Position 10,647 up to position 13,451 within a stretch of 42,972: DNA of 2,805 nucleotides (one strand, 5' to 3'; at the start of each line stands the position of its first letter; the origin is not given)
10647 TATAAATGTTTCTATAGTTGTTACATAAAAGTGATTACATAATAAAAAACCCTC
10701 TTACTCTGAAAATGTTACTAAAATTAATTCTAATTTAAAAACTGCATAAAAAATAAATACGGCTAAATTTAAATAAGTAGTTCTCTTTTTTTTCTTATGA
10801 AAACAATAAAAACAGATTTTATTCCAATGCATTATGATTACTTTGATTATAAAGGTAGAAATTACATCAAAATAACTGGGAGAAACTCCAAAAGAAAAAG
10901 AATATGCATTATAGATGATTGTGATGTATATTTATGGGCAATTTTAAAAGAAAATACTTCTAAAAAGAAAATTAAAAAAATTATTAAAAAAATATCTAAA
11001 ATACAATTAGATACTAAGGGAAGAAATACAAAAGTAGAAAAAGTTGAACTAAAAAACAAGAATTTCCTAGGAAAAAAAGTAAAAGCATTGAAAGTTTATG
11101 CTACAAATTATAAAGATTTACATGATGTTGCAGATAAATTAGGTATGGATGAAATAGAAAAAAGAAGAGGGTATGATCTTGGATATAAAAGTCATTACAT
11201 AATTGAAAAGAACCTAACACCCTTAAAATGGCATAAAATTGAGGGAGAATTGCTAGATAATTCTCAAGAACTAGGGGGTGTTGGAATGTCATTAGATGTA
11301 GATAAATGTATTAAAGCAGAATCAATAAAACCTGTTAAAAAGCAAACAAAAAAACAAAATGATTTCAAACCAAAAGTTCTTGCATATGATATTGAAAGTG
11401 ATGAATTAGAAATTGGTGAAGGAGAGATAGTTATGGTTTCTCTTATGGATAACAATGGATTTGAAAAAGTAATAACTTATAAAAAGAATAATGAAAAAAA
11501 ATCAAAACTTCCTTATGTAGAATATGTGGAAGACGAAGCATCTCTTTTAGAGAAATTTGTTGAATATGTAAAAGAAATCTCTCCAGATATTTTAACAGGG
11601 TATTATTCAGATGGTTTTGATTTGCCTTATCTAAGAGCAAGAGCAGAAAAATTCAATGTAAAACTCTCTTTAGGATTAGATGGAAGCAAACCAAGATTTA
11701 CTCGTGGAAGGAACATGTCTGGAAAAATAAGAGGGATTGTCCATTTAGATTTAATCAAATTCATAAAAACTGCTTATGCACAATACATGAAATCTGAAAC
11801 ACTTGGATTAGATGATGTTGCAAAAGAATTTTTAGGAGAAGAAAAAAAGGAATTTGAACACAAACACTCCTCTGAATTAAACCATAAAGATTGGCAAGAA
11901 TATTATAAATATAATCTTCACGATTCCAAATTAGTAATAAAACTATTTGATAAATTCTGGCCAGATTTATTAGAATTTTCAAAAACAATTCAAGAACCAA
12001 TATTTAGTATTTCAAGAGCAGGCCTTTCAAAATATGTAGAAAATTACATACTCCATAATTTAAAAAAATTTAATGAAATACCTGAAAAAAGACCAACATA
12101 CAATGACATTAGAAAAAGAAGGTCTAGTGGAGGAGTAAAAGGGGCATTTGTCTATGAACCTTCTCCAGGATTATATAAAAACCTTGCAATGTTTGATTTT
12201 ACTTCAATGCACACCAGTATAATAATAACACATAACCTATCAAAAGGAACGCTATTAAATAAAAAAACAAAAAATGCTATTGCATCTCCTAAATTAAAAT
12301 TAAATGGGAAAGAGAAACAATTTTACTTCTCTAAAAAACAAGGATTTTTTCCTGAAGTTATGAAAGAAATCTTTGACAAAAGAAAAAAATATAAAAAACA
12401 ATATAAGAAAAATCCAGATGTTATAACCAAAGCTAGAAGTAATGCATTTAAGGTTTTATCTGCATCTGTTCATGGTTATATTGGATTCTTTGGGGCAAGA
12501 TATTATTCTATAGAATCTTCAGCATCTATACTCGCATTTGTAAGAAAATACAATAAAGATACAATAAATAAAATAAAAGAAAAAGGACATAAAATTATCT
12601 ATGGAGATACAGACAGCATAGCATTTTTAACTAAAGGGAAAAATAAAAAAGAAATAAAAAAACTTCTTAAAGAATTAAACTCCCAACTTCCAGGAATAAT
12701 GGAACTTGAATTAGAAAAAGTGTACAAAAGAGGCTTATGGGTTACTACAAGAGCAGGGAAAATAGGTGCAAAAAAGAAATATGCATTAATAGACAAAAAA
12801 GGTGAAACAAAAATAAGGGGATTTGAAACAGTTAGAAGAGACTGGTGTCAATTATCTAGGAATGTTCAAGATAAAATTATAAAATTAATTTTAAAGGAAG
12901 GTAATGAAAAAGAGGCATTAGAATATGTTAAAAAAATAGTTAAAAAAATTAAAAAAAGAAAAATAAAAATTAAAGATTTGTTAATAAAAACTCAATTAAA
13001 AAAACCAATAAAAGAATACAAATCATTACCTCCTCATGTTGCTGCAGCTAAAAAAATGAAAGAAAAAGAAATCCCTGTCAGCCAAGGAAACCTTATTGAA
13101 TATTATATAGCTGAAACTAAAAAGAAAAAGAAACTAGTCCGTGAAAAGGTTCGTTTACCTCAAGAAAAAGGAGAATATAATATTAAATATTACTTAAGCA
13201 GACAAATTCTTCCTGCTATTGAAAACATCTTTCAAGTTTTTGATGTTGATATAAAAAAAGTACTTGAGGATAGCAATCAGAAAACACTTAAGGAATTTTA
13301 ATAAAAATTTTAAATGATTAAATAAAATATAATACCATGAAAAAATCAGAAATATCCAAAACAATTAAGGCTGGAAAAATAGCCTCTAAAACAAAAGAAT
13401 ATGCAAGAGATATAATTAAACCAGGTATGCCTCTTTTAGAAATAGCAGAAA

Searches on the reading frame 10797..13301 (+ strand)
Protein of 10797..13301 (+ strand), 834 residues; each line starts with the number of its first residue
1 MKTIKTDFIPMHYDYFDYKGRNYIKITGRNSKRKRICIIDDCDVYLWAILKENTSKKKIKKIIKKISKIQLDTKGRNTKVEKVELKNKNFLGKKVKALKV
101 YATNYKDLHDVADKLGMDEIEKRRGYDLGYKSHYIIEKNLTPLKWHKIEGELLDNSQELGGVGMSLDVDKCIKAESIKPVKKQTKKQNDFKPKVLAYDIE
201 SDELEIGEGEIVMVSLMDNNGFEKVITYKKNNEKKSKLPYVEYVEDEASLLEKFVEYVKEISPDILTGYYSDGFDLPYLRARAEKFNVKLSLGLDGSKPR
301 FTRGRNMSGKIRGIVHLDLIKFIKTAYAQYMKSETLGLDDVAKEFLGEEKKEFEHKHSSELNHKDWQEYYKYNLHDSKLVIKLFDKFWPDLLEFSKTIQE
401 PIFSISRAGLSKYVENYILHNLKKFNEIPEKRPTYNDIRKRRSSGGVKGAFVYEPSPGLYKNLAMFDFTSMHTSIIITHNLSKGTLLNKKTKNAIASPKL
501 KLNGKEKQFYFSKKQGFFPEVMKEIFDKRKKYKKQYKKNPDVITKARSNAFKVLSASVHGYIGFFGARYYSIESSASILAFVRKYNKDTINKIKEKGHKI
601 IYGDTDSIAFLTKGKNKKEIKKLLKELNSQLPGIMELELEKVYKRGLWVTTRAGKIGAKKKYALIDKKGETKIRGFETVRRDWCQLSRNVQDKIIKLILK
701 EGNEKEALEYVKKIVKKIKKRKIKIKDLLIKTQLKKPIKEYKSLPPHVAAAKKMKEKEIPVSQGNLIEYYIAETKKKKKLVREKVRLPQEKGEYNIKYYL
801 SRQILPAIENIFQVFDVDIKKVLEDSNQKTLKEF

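Call 25: search_protein_families(library=pfam, proteins=[window:10797-13301:+], max_evalue=0.00001)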
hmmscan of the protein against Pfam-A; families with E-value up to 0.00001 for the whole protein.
window:10797-13301:+ (834 aa): 3 families
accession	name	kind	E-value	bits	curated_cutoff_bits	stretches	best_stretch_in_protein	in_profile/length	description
PF00136.26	DNA_pol_B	-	4.4e-55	187.7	23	1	409-813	10-451/453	DNA polymerase family B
PF03104.25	DNA_pol_B_exo1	-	9.7e-25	87.8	23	1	123-327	3-232/242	DNA polymerase family B, exonuclease domain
PF10108.15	DNA_pol_B_exo2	-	8.7e-06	26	24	0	213-343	16-128/213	Predicted 3'-5' exonuclease related to the exonuclease domain of PolB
